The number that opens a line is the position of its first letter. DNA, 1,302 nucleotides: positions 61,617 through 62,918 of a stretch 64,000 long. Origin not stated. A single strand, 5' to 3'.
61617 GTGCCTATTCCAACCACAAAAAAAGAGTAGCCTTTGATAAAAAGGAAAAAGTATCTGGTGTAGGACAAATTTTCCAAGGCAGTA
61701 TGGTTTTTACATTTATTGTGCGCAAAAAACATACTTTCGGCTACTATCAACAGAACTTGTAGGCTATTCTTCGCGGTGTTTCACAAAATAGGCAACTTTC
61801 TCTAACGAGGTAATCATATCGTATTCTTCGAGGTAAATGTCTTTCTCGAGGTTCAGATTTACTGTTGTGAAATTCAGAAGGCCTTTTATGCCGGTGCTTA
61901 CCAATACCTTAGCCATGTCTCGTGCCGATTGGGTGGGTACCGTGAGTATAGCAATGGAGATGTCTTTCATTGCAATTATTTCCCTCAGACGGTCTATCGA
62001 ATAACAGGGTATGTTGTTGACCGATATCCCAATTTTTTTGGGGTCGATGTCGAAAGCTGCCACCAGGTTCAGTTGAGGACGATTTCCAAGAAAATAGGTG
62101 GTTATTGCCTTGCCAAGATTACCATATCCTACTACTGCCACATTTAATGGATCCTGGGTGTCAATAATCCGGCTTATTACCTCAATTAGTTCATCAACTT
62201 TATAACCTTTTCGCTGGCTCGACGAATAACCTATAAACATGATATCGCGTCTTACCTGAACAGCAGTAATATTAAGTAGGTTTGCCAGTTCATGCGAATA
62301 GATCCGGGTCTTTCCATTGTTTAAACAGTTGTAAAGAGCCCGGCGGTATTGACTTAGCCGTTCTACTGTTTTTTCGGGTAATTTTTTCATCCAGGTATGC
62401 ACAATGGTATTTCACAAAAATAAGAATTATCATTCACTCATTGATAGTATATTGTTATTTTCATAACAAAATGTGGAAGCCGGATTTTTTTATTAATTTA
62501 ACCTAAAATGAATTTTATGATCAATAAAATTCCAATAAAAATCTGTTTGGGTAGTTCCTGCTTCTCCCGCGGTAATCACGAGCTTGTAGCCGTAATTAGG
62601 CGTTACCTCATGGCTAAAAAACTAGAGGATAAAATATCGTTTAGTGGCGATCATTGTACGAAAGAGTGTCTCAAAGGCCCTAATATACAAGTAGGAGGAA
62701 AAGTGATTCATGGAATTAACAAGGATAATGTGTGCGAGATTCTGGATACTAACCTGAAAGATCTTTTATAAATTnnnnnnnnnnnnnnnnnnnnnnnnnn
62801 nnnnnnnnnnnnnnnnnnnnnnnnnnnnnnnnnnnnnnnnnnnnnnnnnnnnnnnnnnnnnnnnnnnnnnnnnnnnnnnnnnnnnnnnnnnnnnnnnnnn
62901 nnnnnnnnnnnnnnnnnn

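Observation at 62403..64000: Rex-linked [FeFe]-hydrogenase-like protein that appears to have lost the canonical H-cluster cysteine ligands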

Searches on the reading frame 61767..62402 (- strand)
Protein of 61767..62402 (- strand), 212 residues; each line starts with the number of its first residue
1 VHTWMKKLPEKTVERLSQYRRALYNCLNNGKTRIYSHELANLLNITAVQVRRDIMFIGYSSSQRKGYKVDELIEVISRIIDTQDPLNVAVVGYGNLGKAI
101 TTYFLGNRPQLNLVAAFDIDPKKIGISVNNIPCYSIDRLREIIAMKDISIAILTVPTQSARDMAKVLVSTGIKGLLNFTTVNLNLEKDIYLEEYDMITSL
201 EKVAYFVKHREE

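Call 6: search_protein_families(library=pfam, proteins=[window:61767-62402:-], max_evalue=1)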
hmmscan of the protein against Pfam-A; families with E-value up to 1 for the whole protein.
window:61767-62402:- (212 aa): 6 families
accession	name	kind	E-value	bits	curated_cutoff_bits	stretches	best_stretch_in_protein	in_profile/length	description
PF02629.25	CoA_binding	-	3.8e-20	72.9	22.3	1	86-180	4-96/97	CoA binding domain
PF06971.19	Put_DNA-bind_N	-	6.1e-15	55.5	27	1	7-54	1-48/49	Putative DNA-binding protein N-terminus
PF01408.29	GFO_IDH_MocA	-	3e-07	31.6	24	1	86-172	1-87/120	Oxidoreductase family, NAD-binding Rossmann fold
PF08279.18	HTH_11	-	0.097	13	25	1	21-55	3-37/55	HTH domain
PF03807.23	F420_oxidored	-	0.18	12.8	21.6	1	88-167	2-79/94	NADP oxidoreductase coenzyme F420-dependent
PF24631.1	DUF7628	-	0.61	10.9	27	0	177-209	9-41/105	Domain of unknown function (DUF7628)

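Call 12: search_protein_families(library=ncbifam, proteins=[window:61767-62402:-], max_evalue=0.1)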
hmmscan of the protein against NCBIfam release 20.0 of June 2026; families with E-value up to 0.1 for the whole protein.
window:61767-62402:- (212 aa): 15 families
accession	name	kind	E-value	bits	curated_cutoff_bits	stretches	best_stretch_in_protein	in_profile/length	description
NF003995.0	PRK05472.2-4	subfamily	1.2e-59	201.4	126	1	5-211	3-209/213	redox-sensing transcriptional repressor Rex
NF003996.0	PRK05472.2-5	equivalog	3.6e-55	187.1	138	1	8-211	2-203/209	redox-sensing transcriptional repressor Rex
NF003989.0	PRK05472.1-3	equivalog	5.7e-50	170.1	177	1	5-211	5-211/215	redox-sensing transcriptional repressor Rex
NF003993.0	PRK05472.2-2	equivalog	4.4e-49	166.9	217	1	5-211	3-209/212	redox-sensing transcriptional repressor Rex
NF003990.0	PRK05472.1-4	equivalog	2.7e-47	161.1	233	1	6-211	5-210/214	redox-sensing transcriptional repressor Rex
NF003994.0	PRK05472.2-3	equivalog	2.6e-45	154.4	130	1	4-203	5-204/217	redox-sensing transcriptional repressor Rex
NF003992.0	PRK05472.2-1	equivalog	9.1e-42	142.9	226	1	5-210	18-223/249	redox-sensing transcriptional repressor Rex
NF003988.0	PRK05472.1-1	equivalog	5e-40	137.7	321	1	6-211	5-212/214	redox-sensing transcriptional repressor Rex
NF003991.0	PRK05472.1-5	equivalog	2.3e-37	129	198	1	6-209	5-208/211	redox-sensing transcriptional repressor Rex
TIGR01921.1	DAP-DH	equivalog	3.2e-06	26.6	180.6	1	87-172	5-85/324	diaminopimelate dehydrogenase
NF009825.0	PRK13302.1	equivalog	0.0023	17.4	253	1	83-177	4-97/271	aspartate dehydrogenase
NF040740.1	ornith_Ord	equivalog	0.014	14.8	400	1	87-150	2-62/335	2,4-diaminopentanoate dehydrogenase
TIGR03023.1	WcaJ_sugtrans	equivalog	0.047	13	410.75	1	85-167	129-213/453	undecaprenyl-phosphate glucose phosphotransferase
TIGR04380.1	myo_inos_iolG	equivalog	0.047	12.5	355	1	86-163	2-80/330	inositol 2-dehydrogenase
TIGR03944.1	dehyd_SbnB_fam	equivalog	0.049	12.6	326.9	1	83-124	130-171/327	2,3-diaminopropionate biosynthesis protein SbnB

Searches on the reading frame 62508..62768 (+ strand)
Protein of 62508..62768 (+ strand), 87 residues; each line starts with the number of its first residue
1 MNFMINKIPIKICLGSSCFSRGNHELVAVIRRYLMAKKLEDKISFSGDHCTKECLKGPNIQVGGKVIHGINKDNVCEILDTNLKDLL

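Call 6: search_protein_families(library=pfam, proteins=[window:62508-62768:+], max_evalue=1)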
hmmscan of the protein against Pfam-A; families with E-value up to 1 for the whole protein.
window:62508-62768:+ (87 aa): 1 family
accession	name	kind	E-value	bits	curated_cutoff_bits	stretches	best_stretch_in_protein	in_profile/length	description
PF01257.25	2Fe-2S_thioredx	-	1.3e-07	32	24.8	1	7-81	65-143/145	Thioredoxin-like [2Fe-2S] ferredoxin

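Call 12: search_protein_families(library=ncbifam, proteins=[window:62508-62768:+], max_evalue=0.1)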
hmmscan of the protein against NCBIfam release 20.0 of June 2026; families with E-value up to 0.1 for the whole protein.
window:62508-62768:+ (87 aa): 9 families
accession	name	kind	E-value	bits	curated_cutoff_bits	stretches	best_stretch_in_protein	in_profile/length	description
TIGR01958.1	nuoE_fam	subfamily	4.9e-05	23.5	142.4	1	6-80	67-145/148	NADH-quinone oxidoreductase subunit NuoE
NF005724.0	PRK07539.1-4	equivalog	0.00019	21.3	280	1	9-81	95-171/240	NADH-quinone oxidoreductase subunit NuoE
NF004638.0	PRK05988.1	equivalog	0.00023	21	198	1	10-80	81-155/159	formate dehydrogenase subunit gamma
NF005725.0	PRK07539.1-5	equivalog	0.00027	20.7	220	1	5-81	90-170/174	NADH-quinone oxidoreductase subunit NuoE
NF005722.0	PRK07539.1-2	equivalog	0.00072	19.7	141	1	9-81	79-155/157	NADH-quinone oxidoreductase subunit NuoE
NF005747.0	PRK07571.1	equivalog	0.0015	18.2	224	1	11-80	93-166/173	bidirectional hydrogenase complex protein HoxE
NF009040.0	PRK12373.1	equivalog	0.0019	18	514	1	10-81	93-168/400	NADH-quinone oxidoreductase subunit E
NF041613.1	fdxn_Azotob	equivalog_domain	0.0027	17.9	195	1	16-81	22-89/107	2Fe-2S ferredoxin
NF041612.1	fdxn_Clost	equivalog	0.015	15.9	150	1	17-84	23-92/102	2Fe-2S ferredoxin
